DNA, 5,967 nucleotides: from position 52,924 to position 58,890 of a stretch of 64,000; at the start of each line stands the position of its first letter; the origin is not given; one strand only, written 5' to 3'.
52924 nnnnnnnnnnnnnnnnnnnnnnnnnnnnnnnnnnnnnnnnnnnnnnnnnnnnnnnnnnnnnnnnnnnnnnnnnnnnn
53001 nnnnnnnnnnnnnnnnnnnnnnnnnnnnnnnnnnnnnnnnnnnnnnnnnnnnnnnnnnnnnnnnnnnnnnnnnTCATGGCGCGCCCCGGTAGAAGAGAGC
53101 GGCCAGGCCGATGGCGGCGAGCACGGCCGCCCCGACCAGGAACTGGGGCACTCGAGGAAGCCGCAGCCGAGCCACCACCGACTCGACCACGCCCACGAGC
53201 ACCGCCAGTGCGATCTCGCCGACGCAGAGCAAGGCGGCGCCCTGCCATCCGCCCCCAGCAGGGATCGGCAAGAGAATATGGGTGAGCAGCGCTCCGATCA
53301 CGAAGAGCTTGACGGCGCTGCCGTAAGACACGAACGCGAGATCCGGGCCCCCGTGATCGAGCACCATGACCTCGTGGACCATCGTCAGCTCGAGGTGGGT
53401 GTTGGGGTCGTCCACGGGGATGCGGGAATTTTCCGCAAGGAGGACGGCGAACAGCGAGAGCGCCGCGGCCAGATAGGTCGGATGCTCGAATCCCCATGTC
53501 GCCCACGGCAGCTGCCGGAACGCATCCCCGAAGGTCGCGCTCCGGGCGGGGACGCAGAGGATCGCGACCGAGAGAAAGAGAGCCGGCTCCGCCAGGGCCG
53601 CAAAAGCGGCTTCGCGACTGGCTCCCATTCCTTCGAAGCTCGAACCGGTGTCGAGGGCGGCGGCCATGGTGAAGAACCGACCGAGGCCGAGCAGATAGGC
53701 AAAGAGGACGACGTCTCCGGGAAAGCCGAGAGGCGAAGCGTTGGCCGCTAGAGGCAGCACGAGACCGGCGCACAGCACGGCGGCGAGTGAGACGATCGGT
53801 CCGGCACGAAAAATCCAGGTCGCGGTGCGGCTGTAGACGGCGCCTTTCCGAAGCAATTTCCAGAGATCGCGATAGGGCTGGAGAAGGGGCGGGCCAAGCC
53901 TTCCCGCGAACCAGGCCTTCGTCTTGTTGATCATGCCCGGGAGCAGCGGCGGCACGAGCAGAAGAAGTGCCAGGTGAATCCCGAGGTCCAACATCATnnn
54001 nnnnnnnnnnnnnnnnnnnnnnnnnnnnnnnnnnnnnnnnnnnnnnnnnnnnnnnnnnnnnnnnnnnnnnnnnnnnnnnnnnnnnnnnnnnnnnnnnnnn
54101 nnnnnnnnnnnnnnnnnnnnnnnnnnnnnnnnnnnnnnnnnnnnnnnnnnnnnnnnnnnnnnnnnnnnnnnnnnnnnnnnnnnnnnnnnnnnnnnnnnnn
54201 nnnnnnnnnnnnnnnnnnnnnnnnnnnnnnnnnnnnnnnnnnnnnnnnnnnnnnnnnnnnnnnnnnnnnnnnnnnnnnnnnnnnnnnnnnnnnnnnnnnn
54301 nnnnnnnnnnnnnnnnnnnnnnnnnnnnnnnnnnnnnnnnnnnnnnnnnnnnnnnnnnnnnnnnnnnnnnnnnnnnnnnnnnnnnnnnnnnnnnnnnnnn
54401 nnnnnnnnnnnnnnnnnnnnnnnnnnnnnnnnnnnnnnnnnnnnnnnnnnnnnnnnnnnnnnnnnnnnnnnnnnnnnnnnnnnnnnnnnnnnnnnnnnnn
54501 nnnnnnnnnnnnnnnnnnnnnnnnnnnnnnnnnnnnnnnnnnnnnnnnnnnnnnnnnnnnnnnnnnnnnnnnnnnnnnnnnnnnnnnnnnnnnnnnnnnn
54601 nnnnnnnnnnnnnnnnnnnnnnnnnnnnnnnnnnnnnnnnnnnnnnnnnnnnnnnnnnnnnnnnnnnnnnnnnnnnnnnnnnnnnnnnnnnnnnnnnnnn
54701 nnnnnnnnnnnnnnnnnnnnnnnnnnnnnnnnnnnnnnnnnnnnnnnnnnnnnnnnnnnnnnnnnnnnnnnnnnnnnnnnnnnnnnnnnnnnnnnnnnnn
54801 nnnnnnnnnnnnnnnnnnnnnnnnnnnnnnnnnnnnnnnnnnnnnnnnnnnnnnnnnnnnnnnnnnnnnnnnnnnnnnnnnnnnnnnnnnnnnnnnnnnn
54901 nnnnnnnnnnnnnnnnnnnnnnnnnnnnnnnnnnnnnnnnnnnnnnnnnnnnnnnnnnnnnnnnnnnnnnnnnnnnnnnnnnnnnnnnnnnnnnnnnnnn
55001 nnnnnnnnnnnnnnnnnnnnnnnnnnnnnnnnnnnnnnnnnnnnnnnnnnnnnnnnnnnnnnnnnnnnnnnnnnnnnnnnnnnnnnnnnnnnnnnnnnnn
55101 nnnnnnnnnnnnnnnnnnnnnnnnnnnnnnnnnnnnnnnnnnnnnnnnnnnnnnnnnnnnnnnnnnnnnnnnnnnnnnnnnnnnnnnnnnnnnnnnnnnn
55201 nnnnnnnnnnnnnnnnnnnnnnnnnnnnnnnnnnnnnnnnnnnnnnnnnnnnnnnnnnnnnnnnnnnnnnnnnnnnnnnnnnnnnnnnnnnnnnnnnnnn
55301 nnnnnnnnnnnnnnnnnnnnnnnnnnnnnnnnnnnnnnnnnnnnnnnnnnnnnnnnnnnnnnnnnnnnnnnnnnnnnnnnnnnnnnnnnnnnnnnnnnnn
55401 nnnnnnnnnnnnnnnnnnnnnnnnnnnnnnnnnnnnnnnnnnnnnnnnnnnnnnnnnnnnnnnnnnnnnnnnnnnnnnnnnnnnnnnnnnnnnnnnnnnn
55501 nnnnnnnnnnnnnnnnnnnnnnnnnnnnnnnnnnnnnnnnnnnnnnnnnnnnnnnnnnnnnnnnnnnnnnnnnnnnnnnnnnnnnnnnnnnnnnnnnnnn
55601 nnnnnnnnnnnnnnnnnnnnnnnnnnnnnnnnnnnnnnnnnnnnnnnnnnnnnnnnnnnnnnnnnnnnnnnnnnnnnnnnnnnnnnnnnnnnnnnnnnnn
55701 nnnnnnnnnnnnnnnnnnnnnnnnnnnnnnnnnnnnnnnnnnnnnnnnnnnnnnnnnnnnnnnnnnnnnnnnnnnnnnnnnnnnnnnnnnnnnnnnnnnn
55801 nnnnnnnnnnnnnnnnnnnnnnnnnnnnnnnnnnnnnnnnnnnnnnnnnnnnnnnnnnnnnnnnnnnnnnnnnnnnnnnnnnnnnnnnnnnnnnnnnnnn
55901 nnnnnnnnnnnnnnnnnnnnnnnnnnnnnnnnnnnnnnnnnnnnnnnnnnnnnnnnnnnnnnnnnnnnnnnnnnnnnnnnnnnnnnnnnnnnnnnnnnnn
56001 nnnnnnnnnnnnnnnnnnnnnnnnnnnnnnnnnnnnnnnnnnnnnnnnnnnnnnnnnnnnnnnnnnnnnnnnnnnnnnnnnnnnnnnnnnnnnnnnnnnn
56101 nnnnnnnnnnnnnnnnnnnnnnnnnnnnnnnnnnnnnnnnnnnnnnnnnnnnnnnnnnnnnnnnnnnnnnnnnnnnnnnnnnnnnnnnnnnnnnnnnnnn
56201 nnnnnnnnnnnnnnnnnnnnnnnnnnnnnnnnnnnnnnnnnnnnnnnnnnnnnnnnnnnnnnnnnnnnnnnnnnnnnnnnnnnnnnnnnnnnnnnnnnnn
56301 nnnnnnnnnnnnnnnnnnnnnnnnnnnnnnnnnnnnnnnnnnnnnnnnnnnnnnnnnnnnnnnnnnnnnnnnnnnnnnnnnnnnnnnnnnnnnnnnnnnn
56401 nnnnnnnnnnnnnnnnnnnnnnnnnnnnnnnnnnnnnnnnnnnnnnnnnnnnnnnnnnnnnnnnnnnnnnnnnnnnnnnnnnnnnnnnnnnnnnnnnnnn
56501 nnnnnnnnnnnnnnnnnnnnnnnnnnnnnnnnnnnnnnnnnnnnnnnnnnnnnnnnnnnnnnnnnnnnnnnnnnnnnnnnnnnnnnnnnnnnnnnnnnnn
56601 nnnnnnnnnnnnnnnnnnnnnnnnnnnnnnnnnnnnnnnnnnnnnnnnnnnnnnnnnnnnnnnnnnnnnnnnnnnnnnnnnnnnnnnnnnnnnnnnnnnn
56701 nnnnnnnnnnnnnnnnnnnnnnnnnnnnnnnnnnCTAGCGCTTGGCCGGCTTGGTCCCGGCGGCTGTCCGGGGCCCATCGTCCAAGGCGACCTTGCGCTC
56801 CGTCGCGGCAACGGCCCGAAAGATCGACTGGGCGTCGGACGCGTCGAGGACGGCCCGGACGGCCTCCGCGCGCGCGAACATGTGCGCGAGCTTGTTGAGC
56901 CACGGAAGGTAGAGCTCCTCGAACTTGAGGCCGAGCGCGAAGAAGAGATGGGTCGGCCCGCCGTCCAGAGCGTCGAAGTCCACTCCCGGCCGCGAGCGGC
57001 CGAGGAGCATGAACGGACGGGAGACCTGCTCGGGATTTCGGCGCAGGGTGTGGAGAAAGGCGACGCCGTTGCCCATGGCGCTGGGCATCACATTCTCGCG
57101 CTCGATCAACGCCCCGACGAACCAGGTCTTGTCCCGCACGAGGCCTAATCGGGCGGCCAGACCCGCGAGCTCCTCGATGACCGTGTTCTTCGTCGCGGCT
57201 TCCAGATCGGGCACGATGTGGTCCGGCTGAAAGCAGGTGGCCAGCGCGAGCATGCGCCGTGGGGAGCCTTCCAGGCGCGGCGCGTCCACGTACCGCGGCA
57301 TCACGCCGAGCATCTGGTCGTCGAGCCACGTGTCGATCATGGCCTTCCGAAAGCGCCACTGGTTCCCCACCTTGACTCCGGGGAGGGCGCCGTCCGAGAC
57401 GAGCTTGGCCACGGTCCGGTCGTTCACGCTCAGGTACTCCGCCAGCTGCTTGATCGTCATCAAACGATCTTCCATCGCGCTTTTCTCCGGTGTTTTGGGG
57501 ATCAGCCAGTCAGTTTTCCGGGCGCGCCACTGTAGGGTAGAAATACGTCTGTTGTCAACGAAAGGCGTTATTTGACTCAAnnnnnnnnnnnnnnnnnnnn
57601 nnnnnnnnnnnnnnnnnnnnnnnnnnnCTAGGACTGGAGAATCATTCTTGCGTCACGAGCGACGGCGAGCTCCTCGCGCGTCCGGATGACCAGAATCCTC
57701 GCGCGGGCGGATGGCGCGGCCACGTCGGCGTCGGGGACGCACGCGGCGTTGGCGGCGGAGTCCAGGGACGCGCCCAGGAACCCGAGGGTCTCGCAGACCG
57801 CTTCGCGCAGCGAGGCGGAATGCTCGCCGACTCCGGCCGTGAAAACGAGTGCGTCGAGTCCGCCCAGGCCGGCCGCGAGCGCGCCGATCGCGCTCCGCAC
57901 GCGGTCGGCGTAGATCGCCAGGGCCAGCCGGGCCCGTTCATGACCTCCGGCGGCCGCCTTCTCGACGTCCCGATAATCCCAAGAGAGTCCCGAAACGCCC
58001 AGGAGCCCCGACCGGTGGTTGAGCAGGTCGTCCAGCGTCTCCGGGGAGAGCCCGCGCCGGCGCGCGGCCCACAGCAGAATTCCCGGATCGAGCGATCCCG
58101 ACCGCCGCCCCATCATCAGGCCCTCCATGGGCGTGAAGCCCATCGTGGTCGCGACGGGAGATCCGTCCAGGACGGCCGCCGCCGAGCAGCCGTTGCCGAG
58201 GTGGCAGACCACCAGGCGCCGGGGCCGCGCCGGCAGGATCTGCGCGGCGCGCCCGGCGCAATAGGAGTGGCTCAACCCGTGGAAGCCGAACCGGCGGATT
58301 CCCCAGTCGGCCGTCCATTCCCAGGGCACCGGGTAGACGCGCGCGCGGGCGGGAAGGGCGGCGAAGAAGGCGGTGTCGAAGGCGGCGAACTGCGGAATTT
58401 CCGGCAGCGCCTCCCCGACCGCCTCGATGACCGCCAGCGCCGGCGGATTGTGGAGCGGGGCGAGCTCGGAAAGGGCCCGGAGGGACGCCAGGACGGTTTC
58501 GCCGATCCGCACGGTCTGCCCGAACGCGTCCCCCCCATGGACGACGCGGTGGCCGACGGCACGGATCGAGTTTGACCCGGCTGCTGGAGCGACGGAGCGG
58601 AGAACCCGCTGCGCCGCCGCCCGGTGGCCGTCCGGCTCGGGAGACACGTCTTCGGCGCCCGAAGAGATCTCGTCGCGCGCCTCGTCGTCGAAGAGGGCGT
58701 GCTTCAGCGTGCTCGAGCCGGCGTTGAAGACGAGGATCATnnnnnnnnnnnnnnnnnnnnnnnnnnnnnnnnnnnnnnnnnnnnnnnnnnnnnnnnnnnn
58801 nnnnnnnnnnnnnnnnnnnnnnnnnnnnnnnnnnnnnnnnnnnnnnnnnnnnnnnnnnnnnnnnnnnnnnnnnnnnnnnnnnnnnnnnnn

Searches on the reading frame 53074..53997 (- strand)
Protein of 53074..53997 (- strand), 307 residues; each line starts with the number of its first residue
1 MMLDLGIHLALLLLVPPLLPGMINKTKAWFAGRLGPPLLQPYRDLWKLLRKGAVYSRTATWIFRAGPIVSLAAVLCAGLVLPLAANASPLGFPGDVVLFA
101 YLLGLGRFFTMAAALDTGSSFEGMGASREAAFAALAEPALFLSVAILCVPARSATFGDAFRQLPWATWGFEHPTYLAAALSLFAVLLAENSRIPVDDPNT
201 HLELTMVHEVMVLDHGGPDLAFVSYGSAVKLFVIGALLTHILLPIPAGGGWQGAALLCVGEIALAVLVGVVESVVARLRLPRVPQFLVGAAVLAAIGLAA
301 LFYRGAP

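Call 61: search_protein_families(library=pfam, proteins=[window:53074-53997:-], max_evalue=0.00001)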
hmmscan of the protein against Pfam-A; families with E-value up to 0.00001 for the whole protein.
window:53074-53997:- (307 aa): 1 family
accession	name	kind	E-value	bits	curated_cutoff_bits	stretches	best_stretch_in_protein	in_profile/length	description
PF00146.26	NADHdh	-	2e-33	116.5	27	1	9-295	7-290/298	NADH dehydrogenase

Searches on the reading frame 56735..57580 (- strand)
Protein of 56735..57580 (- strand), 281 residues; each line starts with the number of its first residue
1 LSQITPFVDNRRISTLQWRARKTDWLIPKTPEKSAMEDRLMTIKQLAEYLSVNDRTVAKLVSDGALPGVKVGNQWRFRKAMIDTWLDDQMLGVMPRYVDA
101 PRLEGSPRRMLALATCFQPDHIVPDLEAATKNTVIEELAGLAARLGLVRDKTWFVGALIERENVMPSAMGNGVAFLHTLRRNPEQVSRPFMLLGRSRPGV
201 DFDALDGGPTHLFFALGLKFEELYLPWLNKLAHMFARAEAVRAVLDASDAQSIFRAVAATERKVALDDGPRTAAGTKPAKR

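Call 61: search_protein_families(library=pfam, proteins=[window:56735-57580:-], max_evalue=0.00001)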
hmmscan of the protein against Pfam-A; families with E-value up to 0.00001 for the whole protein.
window:56735-57580:- (281 aa): 2 families
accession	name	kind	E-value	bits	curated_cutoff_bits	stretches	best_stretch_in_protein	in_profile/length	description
PF00359.27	PTS_EIIA_2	-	2e-24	86.6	27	1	117-257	3-141/144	Phosphoenolpyruvate-dependent sugar phosphotransferase system, EIIA 2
PF12728.13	HTH_17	-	5e-14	52.7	27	1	40-89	1-50/51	Helix-turn-helix domain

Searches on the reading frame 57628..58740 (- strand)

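Call 61: search_protein_families(library=pfam, proteins=[window:57628-58740:-], max_evalue=0.00001)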
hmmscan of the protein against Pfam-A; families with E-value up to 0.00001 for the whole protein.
window:57628-58740:- (370 aa): 1 family
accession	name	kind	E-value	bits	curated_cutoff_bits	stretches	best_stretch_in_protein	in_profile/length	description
PF00871.23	Acetate_kinase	-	1e-110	370.5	22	1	53-362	77-392/392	Acetokinase family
